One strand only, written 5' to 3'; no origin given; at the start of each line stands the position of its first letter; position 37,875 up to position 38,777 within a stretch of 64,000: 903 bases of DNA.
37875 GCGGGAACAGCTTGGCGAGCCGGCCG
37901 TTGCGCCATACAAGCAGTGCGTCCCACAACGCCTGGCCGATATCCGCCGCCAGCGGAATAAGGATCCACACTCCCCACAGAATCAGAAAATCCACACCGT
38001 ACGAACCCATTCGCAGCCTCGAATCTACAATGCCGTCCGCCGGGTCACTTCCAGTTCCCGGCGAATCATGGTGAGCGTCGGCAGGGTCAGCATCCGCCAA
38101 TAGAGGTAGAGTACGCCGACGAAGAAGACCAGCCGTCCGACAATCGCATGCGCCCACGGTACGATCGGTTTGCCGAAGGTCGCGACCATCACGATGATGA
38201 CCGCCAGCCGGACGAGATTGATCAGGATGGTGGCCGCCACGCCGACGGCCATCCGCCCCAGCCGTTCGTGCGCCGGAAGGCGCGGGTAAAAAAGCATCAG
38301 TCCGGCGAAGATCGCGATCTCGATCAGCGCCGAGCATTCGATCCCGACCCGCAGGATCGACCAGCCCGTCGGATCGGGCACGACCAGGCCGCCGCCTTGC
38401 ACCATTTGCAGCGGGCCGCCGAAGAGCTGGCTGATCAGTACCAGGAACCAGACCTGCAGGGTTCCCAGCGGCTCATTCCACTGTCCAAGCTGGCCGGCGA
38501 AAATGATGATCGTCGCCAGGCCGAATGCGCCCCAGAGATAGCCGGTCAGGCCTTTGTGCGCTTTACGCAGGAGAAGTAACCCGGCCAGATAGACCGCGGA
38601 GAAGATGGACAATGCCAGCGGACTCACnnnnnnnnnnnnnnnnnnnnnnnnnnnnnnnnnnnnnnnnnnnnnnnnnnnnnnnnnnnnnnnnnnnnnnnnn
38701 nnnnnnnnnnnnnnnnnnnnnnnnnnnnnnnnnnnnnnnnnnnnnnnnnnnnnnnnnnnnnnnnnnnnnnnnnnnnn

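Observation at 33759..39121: Compact exosortase-type cassette: CTERM-tailed secreted protein, mini exosortase/archaeosortase homolog, processive GT2, 933-aa polytopic membrane protein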

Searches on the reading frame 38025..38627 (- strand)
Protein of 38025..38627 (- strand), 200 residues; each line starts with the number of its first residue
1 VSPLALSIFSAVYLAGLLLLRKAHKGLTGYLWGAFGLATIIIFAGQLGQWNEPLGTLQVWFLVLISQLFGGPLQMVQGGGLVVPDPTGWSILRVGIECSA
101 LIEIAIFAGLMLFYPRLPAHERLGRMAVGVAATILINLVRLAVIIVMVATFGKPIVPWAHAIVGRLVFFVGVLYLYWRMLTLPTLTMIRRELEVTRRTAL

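Call 6: search_protein_families(library=ncbifam, proteins=[window:38025-38627:-], max_evalue=0.1)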
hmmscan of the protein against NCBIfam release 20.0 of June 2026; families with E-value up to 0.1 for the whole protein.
window:38025-38627:- (200 aa): 11 families
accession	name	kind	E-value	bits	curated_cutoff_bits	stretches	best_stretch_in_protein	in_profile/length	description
TIGR03110.1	exosort_Gpos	exception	5e-21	75.5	102.75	1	11-185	8-181/187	exosortase family protein XrtG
TIGR04178.1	exo_archaeo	signature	2.4e-14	53.4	23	1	94-178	3-90/97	exosortase/archaeosortase family protein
NF012138.0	exosort_XrtR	exception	3.8e-11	43.4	150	1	88-174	58-147/160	exosortase R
TIGR03762.1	archaeo_artC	exception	2.9e-06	27.3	100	1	63-177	153-270/274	archaeosortase C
NF046081.1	exosort_XrtX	exception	5.3e-06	26.4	170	1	90-177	71-155/168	exosortase X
TIGR04152.1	exosort_VPLPA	exception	0.00022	20.4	400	1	98-192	154-252/486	VPLPA-CTERM-specific exosortase XrtD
TIGR04144.1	archaeo_VPXXXP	exception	0.0012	18.8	150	1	87-163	59-133/156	archaeosortase B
TIGR04293.1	archaeo_artF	exception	0.0019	18.2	150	1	50-176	31-152/166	archaeosortase family protein ArtF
NF033767.0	exosort_XrtS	exception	0.0025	17.8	145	1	95-172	64-144/155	exosortase S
TIGR04175.1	archaeo_artD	exception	0.012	15.6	125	1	91-170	54-130/150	archaeosortase D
TIGR04124.1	archaeo_artE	exception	0.015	15.4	95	1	95-168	66-136/153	archaeosortase family protein ArtE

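Call 7: search_protein_families(library=pfam, proteins=[window:38025-38627:-], max_evalue=0.1)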
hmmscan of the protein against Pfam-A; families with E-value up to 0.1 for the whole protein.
window:38025-38627:- (200 aa): 1 family
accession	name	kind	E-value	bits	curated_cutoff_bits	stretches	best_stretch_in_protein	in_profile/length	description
PF09721.15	Exosortase_EpsH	-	1.2e-07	31.8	25.7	1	9-177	81-249/254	Transmembrane exosortase (Exosortase_EpsH)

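Call 13: find_homologous_proteins(query=window:38025-38627:-, max_evalue=0.001)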
Query window:38025-38627:- (200 aa): 164 proteins with E <= 0.001 among 3072 candidates; the best 120 are listed.
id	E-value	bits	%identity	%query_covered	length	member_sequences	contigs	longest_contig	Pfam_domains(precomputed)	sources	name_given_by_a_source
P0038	1.3e-121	422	100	100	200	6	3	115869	PF09721.16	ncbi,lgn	-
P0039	1.3e-110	386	91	100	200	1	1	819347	PF09721.16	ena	-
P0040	2.9e-110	385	93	100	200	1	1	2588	PF09721.16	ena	-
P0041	6.3e-110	384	92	100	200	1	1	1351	PF09721.16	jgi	-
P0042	1.4e-108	379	90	100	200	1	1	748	PF09721.16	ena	-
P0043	2.0e-108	379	90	100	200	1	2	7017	PF09721.16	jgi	jgi:exosortase family protein XrtG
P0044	4.1e-108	378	89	100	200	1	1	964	PF09721.16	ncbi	-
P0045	6.8e-108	377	89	100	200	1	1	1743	PF09721.16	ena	-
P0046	3.4e-107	375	86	100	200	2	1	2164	PF09721.16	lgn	-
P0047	5.6e-107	374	89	100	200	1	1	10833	PF09721.16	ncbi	ncbi:MAG: hypothetical protein WBM17_06580 [Anaerolineales bacterium]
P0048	1.1e-106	373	89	100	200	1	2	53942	PF09721.16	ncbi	-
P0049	1.4e-106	373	88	100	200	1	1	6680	PF09721.16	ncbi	-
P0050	1.3e-104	366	87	100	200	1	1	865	PF09721.16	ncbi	-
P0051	3.1e-104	365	87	100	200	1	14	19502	PF09721.16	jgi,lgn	jgi:exosortase family protein XrtG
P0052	1.2e-103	363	84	100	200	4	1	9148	PF09721.16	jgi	jgi:exosortase/archaeosortase family protein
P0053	2.0e-101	356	83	100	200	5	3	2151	PF09721.16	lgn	-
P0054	1.1e-95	337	80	100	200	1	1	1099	PF09721.16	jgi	jgi:exosortase family protein XrtG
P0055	1.3e-91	324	78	100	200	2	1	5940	PF09721.16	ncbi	-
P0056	2.4e-90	320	76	100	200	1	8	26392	PF09721.16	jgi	jgi:exosortase family protein XrtG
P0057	2.4e-90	320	77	100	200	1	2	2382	PF09721.16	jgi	jgi:exosortase family protein XrtG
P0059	3.2e-90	319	77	100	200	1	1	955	PF09721.16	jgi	jgi:exosortase family protein XrtG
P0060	3.9e-90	319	76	100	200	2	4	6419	PF09721.16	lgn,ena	-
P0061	4.8e-90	319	76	100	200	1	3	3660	PF09721.16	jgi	jgi:exosortase family protein XrtG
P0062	6.0e-90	318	76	100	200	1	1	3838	PF09721.16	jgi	jgi:exosortase family protein XrtG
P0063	1.2e-89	317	77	100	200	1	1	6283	PF09721.16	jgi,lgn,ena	-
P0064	2.5e-89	316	73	100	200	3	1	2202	PF09721.16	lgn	-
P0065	3.4e-89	316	75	100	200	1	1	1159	PF09721.16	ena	-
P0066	4.2e-89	316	74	100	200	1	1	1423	PF09721.16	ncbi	-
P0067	4.2e-89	316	76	100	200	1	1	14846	PF09721.16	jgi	jgi:exosortase family protein XrtG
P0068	4.9e-89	315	74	100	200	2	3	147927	PF09721.16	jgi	jgi:exosortase family protein XrtG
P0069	5.6e-89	315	75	100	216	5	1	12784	PF09721.16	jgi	jgi:exosortase family protein XrtG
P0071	2.4e-88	313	75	100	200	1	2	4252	PF09721.16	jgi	jgi:exosortase/archaeosortase family protein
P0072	8.9e-88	311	74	100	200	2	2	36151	PF09721.16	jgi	jgi:exosortase family protein XrtG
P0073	1.9e-87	310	73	100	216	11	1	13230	PF09721.16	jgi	jgi:exosortase family protein XrtG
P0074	2.6e-87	310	72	100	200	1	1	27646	PF09721.16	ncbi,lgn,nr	ncbi:MAG: archaeosortase/exosortase family protein [Anaerolineales bacterium]|nr:archaeosortase/exos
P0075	2.8e-87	310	74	100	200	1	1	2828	PF09721.16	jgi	jgi:exosortase/archaeosortase family protein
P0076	3.3e-87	309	72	99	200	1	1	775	PF09721.16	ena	-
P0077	9.8e-87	308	73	100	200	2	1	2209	PF09721.16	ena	-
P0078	2.4e-86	307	72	100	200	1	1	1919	PF09721.16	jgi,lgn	jgi:exosortase family protein XrtG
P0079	5.1e-86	306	71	100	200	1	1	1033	PF09721.16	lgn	-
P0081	1.2e-85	304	72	100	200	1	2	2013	PF09721.16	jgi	jgi:exosortase family protein XrtG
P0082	1.3e-85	304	72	100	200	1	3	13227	PF09721.16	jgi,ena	jgi:exosortase family protein XrtG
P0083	7.3e-85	302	74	100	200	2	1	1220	PF09721.16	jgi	jgi:exosortase family protein XrtG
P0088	2.0e-81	291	69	100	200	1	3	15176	PF09721.16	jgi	jgi:exosortase family protein XrtG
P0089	5.7e-80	286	66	100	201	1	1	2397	PF09721.16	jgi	jgi:exosortase family protein XrtG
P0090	1.0e-78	282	68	100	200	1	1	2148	PF09721.16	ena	-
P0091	1.1e-78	282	67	99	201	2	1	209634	PF09721.16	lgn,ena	-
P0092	1.5e-78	281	68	99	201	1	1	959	PF09721.16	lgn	-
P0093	3.6e-77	277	66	100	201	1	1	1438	PF09721.16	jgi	jgi:exosortase family protein XrtG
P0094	6.5e-77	276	66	100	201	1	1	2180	PF09721.16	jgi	jgi:exosortase family protein XrtG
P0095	3.7e-76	273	66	100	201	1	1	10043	PF09721.16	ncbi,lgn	-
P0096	4.8e-76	273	78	86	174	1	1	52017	PF09721.16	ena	-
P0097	5.8e-76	273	66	100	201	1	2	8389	PF09721.16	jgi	jgi:exosortase family protein XrtG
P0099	1.0e-72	262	62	100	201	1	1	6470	PF09721.16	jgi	jgi:exosortase family protein XrtG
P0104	5.0e-70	253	62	91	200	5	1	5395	PF09721.16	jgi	jgi:exosortase family protein XrtG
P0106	1.4e-69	252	62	94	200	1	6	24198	PF09721.16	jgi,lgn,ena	jgi:exosortase family protein XrtG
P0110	3.9e-69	250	62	94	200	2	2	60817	PF09721.16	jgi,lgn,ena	-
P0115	1.6e-68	248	60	89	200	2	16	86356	PF09721.16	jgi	jgi:exosortase family protein XrtG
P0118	3.5e-68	247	58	99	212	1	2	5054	PF09721.16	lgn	-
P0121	8.4e-68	246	62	98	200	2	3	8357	PF09721.16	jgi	-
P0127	1.6e-66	242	60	100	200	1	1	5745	PF09721.16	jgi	jgi:exosortase family protein XrtG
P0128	2.2e-66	241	59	88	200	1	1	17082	PF09721.16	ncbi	-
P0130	2.7e-66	241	60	100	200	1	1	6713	PF09721.16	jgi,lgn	jgi:exosortase family protein XrtG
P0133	2.8e-65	238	58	98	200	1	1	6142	PF09721.16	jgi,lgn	jgi:exosortase family protein XrtG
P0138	8.0e-65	236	58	100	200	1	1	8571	PF09721.16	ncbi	-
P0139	1.3e-64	236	57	99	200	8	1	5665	PF09721.16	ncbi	-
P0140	1.3e-64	236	57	94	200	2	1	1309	PF09721.16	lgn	-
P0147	3.5e-63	231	55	99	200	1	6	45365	PF09721.16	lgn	-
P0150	4.7e-63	231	57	100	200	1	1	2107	PF09721.16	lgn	-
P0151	4.8e-63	231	55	98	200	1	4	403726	PF09721.16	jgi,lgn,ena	-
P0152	2.6e-62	228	55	100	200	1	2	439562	PF09721.16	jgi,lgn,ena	-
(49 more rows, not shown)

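Call 26: find_related_loci(query=A2, collection=genome_contigs, flank=8000)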
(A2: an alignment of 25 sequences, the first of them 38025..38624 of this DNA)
Query A2 (199 aa) in genome_contigs; peptide patterns used: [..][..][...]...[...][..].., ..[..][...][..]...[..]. (x = any residue, [..] = any of these).
136 stretches matched a pattern; 128 encode a relative of the query (tblastn E <= 1e-3); the best 80 are kept; 80 distinct loci.
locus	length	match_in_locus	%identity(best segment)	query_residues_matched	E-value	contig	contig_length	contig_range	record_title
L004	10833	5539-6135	89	1-199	5e-112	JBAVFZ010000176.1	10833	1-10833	MAG: Anaerolineales bacterium isolate MFD06967_ilm_asm_bin4 k127_67746, whole genome shotgun sequence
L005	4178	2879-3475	84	1-199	3e-103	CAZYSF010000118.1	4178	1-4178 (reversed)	MAG TPA_asm: uncultured Anaerolineales bacterium isolate binchicken_co216_32 genome assembly, contig: k141_1780858, whol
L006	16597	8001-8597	85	1-199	5e-111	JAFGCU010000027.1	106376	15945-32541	MAG: Anaerolineales bacterium isolate Zod_Metabat.1134 k87_3073074, whole genome shotgun sequence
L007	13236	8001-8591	74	3-199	3e-92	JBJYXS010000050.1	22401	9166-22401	MAG: Anaerolineales bacterium isolate S5_7_050615r2r1_18 S5_7_050615r2r1_18_000000000050, whole genome shotgun sequence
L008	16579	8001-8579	62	5-197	2e-75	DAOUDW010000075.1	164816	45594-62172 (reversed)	MAG TPA_asm: Anaerolineales bacterium isolate N14_70 543070, whole genome shotgun sequence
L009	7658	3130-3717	61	1-196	8e-75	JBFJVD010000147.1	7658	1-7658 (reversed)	MAG: Anaerolineales bacterium isolate Mix_sand19.2022.05.D.79 k141_1149895_length_7658_cov_11.1684, whole genome shotgun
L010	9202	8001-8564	61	10-197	4e-73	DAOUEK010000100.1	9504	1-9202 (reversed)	MAG TPA_asm: Anaerolineales bacterium isolate N6_271 k139_2353440, whole genome shotgun sequence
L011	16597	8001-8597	57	1-199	8e-73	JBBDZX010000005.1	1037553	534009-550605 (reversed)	MAG: Anaerolineales bacterium isolate LejiaD_64_227 Lejia_D_2_length_1037553_cov_135, whole genome shotgun sequence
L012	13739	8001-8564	62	10-197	5e-72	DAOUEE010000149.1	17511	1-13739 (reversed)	MAG TPA_asm: Anaerolineales bacterium isolate N4_180 k133_2869584, whole genome shotgun sequence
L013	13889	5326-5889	60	10-197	3e-71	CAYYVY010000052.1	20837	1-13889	MAG TPA_asm: uncultured Anaerolineaceae bacterium isolate SRP214966_co2_133 genome assembly, contig: NODE_3522_length_20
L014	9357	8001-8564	59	10-197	8e-71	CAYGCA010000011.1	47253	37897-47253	MAG TPA_asm: uncultured Anaerolineaceae bacterium isolate ERP108616_co2_532 genome assembly, contig: NODE_812_length_472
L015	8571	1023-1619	58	1-199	1e-69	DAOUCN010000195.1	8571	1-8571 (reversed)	MAG TPA_asm: Chloroflexota bacterium isolate H81_825 416424, whole genome shotgun sequence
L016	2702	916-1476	60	10-196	2e-70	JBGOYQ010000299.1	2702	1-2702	MAG: Anaerolineae bacterium isolate OBJ_0618_130150_4 k141_1439593_length_2702_cov_8.9399, whole genome shotgun sequence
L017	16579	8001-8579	54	5-197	4e-59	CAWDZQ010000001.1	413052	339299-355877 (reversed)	MAG: uncultured Chloroflexia bacterium isolate MFD05684.bin.1.112 genome assembly, contig: contig_14521, whole genome sh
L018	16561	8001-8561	55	11-197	6e-57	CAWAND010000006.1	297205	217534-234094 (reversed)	MAG: uncultured Chloroflexia bacterium isolate MFD02923.bin.1.168 genome assembly, contig: contig_35583, whole genome sh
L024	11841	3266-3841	45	5-196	2e-45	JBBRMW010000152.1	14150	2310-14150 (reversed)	MAG: Aggregatilineales bacterium isolate La1_metabat2.073 LA1C_B2.073_k141_1984991L_14150_cov_10.0717, whole genome shot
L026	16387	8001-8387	50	64-192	1e-30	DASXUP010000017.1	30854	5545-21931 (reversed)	MAG TPA_asm: Coriobacteriia bacterium isolate SMAG_U4721 k141_73015, whole genome shotgun sequence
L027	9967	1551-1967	38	50-188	7e-27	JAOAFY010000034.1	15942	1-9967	MAG: Coriobacteriia bacterium isolate SKW301 NODE_34_length_15942_cov_2.760101, whole genome shotgun sequence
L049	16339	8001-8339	34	73-184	6e-14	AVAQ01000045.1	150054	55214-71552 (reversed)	Lactiplantibacillus plantarum EGD-AQ4 contig5, whole genome shotgun sequence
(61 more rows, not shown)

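Call 34: search_protein_families(library=ncbifam, proteins=[L027:52-1395:+, L027:3559-5904:+], max_evalue=10)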
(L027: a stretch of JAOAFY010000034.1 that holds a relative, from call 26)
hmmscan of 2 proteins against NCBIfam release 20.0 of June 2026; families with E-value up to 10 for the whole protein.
L027:52-1395:+ (448 aa): 1 family
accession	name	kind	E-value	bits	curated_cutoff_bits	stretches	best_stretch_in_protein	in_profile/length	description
TIGR01451.2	B_ant_repeat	repeat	0.68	10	24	0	91-106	11-26/53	DUF11 type repeat protein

L027:3559-5904:+ (782 aa): 0 families

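Call 45: search_solved_structures(query=A2, max_evalue=10)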
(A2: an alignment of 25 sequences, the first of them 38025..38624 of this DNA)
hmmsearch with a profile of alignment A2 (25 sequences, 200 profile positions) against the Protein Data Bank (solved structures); distinct sequences matched with E-value up to 10: 0.

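Call 53: find_encoding_contigs(protein=P0038, flank=10000, max_places=4)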
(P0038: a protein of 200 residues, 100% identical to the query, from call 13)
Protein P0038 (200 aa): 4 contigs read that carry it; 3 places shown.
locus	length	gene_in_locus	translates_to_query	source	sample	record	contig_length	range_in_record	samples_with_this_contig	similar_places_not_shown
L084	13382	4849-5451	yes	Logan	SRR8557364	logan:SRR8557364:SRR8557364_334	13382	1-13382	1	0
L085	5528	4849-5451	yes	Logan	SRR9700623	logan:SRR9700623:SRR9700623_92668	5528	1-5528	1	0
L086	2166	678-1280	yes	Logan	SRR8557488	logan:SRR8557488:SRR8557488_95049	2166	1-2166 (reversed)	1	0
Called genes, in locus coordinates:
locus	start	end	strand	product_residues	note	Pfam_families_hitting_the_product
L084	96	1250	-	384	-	PF00108:Thiolase_N, PF00109:ketoacyl-synt (faint), PF02803:Thiolase_C, PF22691:Thiolase_C_1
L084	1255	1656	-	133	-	PF12172:zf-ChsH2, PF01796:OB_ChsH2_C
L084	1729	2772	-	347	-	PF08541:ACP_syn_III_C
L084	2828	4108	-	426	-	PF00368:HMG-CoA_red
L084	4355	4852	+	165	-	-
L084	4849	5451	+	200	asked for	PF09721:Exosortase_EpsH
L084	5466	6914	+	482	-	PF00535:Glycos_transf_2, PF10111:Glyco_tranf_2_2 (faint), PF13641:Glyco_tranf_2_3, PF13632:Glyco_trans_2_3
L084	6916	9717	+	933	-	PF10131:PTPS_related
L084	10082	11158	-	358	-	-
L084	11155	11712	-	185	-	PF04542:Sigma70_r2, PF08281:Sigma70_r4_2 (weak)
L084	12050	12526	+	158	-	-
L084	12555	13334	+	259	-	PF18914:DUF5666 (weak)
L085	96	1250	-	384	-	PF00108:Thiolase_N, PF00109:ketoacyl-synt (faint), PF02803:Thiolase_C, PF22691:Thiolase_C_1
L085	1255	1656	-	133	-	PF12172:zf-ChsH2, PF01796:OB_ChsH2_C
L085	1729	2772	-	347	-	PF08541:ACP_syn_III_C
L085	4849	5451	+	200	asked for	PF09721:Exosortase_EpsH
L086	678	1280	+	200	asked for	PF09721:Exosortase_EpsH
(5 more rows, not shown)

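Call 61: search_protein_families(library=pfam, proteins=[L027:3559-5904:+, L027:52-1395:+, L026:5328-7900:+, L026:10023-12311:+], max_evalue=0.01)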
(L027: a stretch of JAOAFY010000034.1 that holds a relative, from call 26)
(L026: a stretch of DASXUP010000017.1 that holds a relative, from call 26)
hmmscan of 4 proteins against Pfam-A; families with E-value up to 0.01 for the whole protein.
L027:3559-5904:+ (782 aa): 2 families
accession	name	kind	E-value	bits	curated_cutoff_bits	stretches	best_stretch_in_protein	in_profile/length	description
PF13231.12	PMT_2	-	1.8e-11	45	26.1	1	67-219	2-155/160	Dolichyl-phosphate-mannose-protein mannosyltransferase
PF10131.15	PTPS_related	-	0.00089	18.3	26.4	0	592-639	479-526/621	6-pyruvoyl-tetrahydropterin synthase related domain; membrane protein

L027:52-1395:+ (448 aa): 2 families
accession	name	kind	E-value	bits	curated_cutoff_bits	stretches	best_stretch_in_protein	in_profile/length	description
PF10633.15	NPCBM_assoc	-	0.002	18.7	24.4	0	8-52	33-72/78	NPCBM-associated, NEW3 domain of alpha-galactosidase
PF01835.25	MG2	-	0.008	17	32.8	0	217-281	32-96/96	MG2 domain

L026:5328-7900:+ (857 aa): 1 family
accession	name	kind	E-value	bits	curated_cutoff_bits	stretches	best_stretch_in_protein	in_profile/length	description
PF11614.14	FixG_C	-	5.5e-07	30.2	25.6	0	393-455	35-91/119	IG-like fold at C-terminal of FixG, putative oxidoreductase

L026:10023-12311:+ (763 aa): 2 families
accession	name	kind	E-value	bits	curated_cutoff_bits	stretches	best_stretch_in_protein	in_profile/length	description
PF13231.12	PMT_2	-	1.6e-13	51.7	26.1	1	67-219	2-156/160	Dolichyl-phosphate-mannose-protein mannosyltransferase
PF10131.15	PTPS_related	-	0.0003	19.8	26.4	1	581-628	479-526/621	6-pyruvoyl-tetrahydropterin synthase related domain; membrane protein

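Call 62: search_protein_families(library=ncbifam, proteins=[L049:7788-8387:+, L027:1395-1994:+, L026:7800-8393:+, L011:7998-8597:+, L024:3200-3850:+], max_evalue=0.001)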
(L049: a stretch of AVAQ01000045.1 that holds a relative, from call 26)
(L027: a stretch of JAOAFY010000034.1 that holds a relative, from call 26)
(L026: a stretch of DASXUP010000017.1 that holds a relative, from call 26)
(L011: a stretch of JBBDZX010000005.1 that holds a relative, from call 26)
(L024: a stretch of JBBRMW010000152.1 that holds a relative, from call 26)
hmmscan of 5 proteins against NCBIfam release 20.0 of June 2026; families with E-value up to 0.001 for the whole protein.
L049:7788-8387:+ (200 aa): 7 families
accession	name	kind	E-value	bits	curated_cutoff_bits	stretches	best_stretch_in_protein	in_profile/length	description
TIGR03110.1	exosort_Gpos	exception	4e-78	261.6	102.75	1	5-189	2-186/187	exosortase family protein XrtG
TIGR04178.1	exo_archaeo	signature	5.5e-17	61.9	23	1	92-178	2-91/97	exosortase/archaeosortase family protein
TIGR04175.1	archaeo_artD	exception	3.1e-07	30.5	125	1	87-174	51-135/150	archaeosortase D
NF046081.1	exosort_XrtX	exception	4.4e-07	30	170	1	79-176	64-156/168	exosortase X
TIGR04293.1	archaeo_artF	exception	1.7e-05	24.9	150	1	79-179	60-156/166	archaeosortase family protein ArtF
TIGR03762.1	archaeo_artC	exception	0.00032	20.6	100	1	6-176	91-270/274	archaeosortase C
TIGR04177.1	exosort_XrtH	exception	0.00064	19.8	86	1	84-176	59-151/158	exosortase H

L027:1395-1994:+ (200 aa): 5 families
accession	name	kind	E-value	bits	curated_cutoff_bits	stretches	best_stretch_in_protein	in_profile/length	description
TIGR03110.1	exosort_Gpos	exception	5.6e-25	88.3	102.75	1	8-185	3-179/187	exosortase family protein XrtG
TIGR04178.1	exo_archaeo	signature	2.2e-14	53.5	23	1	95-182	2-92/97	exosortase/archaeosortase family protein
NF046081.1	exosort_XrtX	exception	4.1e-06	26.8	170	1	50-180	30-158/168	exosortase X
NF012138.0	exosort_XrtR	exception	2.6e-05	24.4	150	1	76-177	44-148/160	exosortase R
TIGR03762.1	archaeo_artC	exception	0.0002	21.3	100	1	40-182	122-272/274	archaeosortase C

L026:7800-8393:+ (198 aa): 5 families
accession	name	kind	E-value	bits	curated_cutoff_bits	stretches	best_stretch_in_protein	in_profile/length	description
TIGR03110.1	exosort_Gpos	exception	9.1e-25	87.6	102.75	1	7-190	2-183/187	exosortase family protein XrtG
TIGR04178.1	exo_archaeo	signature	1.3e-14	54.2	23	1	97-184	3-93/97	exosortase/archaeosortase family protein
NF046081.1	exosort_XrtX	exception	7.9e-08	32.4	170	1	39-185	18-161/168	exosortase X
TIGR03762.1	archaeo_artC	exception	2.4e-07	30.9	100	1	65-182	152-271/274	archaeosortase C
TIGR04175.1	archaeo_artD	exception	0.00028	20.9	125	1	62-181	25-138/150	archaeosortase D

L011:7998-8597:+ (200 aa): 5 families
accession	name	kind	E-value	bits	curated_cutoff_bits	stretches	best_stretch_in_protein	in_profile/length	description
TIGR03110.1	exosort_Gpos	exception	9.1e-24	84.4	102.75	1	11-185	8-181/187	exosortase family protein XrtG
TIGR04178.1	exo_archaeo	signature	1.2e-09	38.3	23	1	94-179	3-91/97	exosortase/archaeosortase family protein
NF012138.0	exosort_XrtR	exception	1.6e-08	34.9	150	1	88-179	58-152/160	exosortase R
NF046081.1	exosort_XrtX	exception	8.8e-06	25.7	170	1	66-179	48-157/168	exosortase X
TIGR03762.1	archaeo_artC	exception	9.4e-05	22.4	100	1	65-177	155-270/274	archaeosortase C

L024:3200-3850:+ (217 aa): 7 families
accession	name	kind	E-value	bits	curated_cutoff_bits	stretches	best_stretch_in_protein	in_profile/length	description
TIGR03110.1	exosort_Gpos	exception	4.8e-24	85.3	102.75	1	25-203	5-182/187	exosortase family protein XrtG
TIGR04178.1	exo_archaeo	signature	3.8e-13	49.6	23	1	110-197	2-92/97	exosortase/archaeosortase family protein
NF012138.0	exosort_XrtR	exception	1.9e-09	37.8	150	1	104-193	57-149/160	exosortase R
TIGR03762.1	archaeo_artC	exception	4.3e-09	36.6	100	1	41-195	110-271/274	archaeosortase C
NF046081.1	exosort_XrtX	exception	7e-09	35.8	170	1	39-196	2-157/168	exosortase X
NF046083.1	exosort_XrtY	exception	1.3e-06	28.4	160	1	55-195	37-167/168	exosortase Y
NF033767.0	exosort_XrtS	exception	2.6e-06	27.5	145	1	89-193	41-148/155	exosortase S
